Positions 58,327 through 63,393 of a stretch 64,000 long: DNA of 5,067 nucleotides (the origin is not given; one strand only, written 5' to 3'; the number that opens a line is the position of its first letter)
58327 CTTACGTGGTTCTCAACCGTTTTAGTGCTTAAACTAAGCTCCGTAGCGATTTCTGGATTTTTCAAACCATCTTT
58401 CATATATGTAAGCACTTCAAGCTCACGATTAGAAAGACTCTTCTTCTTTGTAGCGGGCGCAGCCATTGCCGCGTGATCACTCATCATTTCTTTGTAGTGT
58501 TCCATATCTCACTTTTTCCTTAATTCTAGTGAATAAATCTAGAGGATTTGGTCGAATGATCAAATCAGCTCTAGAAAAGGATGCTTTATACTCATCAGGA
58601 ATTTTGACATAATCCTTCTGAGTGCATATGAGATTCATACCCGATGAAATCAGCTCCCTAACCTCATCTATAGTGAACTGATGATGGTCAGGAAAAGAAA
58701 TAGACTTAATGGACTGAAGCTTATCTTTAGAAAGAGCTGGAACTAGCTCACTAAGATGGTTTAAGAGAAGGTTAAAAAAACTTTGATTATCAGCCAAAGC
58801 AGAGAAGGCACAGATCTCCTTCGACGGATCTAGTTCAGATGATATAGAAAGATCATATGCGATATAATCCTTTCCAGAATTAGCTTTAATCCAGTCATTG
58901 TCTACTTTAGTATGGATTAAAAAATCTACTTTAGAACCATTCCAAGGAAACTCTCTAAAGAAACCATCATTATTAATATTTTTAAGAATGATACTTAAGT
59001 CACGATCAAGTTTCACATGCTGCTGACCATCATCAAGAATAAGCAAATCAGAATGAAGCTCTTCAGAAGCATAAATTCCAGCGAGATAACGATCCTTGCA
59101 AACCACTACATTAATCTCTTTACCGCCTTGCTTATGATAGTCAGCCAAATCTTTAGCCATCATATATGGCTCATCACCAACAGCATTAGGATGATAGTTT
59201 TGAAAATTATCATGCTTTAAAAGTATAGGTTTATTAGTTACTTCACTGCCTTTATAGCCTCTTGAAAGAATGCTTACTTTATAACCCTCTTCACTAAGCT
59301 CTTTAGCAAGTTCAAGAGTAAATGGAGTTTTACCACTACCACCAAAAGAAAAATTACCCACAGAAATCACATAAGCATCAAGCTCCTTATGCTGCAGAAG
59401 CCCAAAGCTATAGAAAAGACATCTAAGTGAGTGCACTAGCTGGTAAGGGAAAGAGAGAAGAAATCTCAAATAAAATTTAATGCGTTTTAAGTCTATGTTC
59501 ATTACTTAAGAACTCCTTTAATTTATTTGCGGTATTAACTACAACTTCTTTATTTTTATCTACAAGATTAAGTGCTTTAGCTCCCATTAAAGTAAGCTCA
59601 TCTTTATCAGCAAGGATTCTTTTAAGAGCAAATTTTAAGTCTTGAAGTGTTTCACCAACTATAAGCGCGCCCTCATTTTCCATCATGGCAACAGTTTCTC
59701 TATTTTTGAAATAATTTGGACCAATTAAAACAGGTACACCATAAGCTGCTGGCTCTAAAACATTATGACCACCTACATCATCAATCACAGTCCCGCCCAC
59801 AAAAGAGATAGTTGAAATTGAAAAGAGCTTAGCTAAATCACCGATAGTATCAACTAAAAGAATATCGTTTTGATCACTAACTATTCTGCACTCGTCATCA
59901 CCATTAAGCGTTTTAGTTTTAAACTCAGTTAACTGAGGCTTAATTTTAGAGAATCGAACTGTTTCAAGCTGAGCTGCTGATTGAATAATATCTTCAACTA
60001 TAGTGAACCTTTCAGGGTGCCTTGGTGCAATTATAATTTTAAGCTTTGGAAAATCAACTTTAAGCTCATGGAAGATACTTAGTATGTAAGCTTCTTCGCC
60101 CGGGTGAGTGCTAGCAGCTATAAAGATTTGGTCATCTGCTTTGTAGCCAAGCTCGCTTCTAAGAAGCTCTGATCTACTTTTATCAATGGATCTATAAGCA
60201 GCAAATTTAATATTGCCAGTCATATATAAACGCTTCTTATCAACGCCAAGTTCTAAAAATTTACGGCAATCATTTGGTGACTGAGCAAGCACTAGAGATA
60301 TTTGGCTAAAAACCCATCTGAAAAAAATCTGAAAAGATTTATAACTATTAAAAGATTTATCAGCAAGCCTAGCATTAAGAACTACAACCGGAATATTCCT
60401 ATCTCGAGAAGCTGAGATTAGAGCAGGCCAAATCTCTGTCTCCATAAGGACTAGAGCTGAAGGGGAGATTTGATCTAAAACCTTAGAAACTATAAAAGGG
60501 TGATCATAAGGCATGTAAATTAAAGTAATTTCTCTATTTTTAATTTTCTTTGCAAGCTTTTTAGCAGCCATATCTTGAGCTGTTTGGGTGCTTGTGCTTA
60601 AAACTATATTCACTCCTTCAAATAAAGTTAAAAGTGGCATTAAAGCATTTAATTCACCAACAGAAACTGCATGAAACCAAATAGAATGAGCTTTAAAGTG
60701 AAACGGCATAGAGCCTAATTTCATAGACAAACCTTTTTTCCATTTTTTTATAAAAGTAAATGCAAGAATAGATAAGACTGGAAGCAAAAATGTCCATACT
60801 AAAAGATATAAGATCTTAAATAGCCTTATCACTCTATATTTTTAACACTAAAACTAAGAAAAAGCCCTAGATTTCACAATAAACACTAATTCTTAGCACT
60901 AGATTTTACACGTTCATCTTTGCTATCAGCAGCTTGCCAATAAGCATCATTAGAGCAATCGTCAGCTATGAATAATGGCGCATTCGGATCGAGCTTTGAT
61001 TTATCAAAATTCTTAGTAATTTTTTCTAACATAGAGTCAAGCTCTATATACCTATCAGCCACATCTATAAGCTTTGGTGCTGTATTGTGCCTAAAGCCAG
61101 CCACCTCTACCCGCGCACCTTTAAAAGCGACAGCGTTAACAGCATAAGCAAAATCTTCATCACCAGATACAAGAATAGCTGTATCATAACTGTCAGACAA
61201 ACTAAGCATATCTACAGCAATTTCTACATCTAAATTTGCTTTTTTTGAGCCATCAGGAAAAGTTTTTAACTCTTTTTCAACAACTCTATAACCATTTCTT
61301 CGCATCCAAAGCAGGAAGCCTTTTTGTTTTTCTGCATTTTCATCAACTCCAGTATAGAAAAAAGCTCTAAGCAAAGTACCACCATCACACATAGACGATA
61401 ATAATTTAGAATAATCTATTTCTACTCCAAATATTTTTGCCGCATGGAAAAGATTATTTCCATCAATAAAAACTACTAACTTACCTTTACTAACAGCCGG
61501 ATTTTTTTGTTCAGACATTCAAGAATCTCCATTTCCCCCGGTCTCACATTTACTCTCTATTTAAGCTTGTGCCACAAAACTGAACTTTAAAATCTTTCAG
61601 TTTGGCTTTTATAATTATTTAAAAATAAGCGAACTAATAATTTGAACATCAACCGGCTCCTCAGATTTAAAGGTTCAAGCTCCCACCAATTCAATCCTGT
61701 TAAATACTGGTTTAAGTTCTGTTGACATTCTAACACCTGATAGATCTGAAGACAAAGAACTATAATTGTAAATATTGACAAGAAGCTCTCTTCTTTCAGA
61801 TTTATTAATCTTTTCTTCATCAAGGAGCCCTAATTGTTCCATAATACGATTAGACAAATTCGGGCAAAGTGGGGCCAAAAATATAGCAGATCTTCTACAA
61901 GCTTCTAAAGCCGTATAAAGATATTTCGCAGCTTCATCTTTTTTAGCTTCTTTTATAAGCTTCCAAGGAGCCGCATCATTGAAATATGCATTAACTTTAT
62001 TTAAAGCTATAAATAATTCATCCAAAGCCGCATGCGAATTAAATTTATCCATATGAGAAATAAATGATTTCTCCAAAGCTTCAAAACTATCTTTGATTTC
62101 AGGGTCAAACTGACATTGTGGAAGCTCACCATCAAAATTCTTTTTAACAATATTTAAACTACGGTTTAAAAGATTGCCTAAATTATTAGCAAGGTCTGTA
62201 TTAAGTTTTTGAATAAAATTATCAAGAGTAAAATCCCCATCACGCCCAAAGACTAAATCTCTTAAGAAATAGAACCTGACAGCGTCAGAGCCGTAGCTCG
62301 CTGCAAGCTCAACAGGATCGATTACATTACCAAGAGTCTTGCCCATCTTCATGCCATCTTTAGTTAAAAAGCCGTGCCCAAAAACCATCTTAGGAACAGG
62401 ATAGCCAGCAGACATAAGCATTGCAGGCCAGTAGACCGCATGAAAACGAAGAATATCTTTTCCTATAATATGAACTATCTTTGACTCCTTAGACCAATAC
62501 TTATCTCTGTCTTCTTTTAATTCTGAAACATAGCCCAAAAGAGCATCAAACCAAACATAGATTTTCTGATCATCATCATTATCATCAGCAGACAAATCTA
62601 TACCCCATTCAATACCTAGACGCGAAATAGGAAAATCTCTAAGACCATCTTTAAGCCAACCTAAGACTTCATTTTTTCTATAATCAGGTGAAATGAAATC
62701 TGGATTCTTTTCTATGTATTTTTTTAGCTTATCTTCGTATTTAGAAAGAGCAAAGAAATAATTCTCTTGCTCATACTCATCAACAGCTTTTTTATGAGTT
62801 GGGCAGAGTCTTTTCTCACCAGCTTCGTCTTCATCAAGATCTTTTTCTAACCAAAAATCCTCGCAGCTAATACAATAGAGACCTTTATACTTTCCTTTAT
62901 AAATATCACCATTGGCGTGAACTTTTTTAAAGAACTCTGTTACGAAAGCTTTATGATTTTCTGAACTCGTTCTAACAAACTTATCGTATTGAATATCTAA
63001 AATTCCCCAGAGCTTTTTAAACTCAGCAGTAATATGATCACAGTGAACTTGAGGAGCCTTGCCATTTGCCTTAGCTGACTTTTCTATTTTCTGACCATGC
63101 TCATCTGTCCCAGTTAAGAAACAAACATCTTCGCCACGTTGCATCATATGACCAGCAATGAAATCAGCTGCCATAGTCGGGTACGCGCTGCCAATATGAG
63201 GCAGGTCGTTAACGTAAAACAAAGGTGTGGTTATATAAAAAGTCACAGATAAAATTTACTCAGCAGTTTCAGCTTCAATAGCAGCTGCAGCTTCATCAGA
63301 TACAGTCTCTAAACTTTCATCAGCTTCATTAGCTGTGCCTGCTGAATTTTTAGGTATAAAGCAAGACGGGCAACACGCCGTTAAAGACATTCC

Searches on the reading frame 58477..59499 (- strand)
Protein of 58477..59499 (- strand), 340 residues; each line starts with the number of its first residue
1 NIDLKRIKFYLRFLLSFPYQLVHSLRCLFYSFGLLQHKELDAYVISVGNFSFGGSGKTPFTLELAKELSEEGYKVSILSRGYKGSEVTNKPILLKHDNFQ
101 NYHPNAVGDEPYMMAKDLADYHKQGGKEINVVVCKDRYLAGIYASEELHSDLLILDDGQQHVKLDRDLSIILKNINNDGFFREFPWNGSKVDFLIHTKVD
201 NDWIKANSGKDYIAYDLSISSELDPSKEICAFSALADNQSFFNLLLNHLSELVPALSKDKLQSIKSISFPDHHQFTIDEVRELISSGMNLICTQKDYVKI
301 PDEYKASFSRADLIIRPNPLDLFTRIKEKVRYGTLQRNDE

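Call 32: search_protein_families(library=pfam, proteins=[window:58477-59499:-], max_evalue=0.001)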
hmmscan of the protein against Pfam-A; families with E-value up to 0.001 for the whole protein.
window:58477-59499:- (340 aa): 1 family
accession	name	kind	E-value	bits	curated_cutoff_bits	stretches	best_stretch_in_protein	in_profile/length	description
PF02606.20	LpxK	-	3.4e-53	181.3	27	1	14-305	7-299/328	Tetraacyldisaccharide-1-P 4'-kinase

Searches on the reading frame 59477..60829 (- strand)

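Call 32: search_protein_families(library=pfam, proteins=[window:59477-60829:-], max_evalue=0.001)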
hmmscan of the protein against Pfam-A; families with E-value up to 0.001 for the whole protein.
window:59477-60829:- (450 aa): 2 families
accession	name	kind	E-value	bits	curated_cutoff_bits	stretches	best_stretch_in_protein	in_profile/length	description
PF04413.22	Glycos_transf_N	-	6.8e-53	179.3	23.9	1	38-210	7-178/179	3-Deoxy-D-manno-octulosonic-acid transferase (kdotransferase)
PF00534.26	Glycos_transf_1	-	4e-06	26.9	26.4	1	330-417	84-167/172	Glycosyl transferases group 1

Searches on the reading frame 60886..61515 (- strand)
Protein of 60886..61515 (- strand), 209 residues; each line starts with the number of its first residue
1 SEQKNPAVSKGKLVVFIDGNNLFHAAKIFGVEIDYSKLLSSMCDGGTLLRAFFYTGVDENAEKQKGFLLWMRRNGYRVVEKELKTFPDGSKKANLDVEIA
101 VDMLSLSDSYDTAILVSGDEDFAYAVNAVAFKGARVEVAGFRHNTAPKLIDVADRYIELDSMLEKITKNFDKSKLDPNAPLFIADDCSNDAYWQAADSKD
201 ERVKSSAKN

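Call 32: search_protein_families(library=pfam, proteins=[window:60886-61515:-], max_evalue=0.001)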
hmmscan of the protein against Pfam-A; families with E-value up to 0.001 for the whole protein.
window:60886-61515:- (209 aa): 1 family
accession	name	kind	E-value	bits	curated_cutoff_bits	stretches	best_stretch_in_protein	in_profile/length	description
PF01936.24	NYN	-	2.2e-35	122.7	24.2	1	12-160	1-145/145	NYN domain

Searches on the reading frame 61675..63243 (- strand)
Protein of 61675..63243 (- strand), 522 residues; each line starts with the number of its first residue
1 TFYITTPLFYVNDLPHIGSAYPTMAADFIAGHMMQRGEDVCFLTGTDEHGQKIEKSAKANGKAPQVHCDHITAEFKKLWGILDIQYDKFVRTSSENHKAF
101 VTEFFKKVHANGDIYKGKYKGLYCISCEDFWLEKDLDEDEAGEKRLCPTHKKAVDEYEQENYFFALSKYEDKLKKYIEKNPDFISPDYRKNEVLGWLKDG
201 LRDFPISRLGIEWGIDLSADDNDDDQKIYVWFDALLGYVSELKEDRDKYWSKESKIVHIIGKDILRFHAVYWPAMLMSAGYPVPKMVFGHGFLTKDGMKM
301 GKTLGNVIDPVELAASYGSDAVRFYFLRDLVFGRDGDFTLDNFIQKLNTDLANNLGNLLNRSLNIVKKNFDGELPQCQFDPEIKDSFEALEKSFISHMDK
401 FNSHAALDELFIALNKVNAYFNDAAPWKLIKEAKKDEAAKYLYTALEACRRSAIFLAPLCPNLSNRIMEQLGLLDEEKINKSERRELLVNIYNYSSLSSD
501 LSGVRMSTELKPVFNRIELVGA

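Call 32: search_protein_families(library=pfam, proteins=[window:61675-63243:-], max_evalue=0.001)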
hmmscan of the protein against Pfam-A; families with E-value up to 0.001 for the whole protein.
window:61675-63243:- (522 aa): 6 families
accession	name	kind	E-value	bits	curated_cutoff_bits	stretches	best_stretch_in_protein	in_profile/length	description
PF09334.17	tRNA-synt_1g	-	1.7e-103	346.8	20.1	1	3-362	2-390/391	tRNA synthetases class I (M)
PF00133.28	tRNA-synt_1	-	1.6e-21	77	22.7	2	2-254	25-280/414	tRNA synthetases class I (I, L, M and V)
PF01406.26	tRNA-synt_1e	-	1e-09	38.7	27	1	11-120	19-127/301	tRNA synthetases class I (C) catalytic domain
PF19303.5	Anticodon_3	-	1.1e-07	32.3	23.5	1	391-477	22-107/152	Anticodon binding domain of methionyl tRNA ligase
PF24445.1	DUF7564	-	0.00041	21.2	32.2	1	116-159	18-63/76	Family of unknown function (DUF7564)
PF23137.1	HVO_0758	-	0.00076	19.7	27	0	111-149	10-47/55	HVO_0758 mu-protein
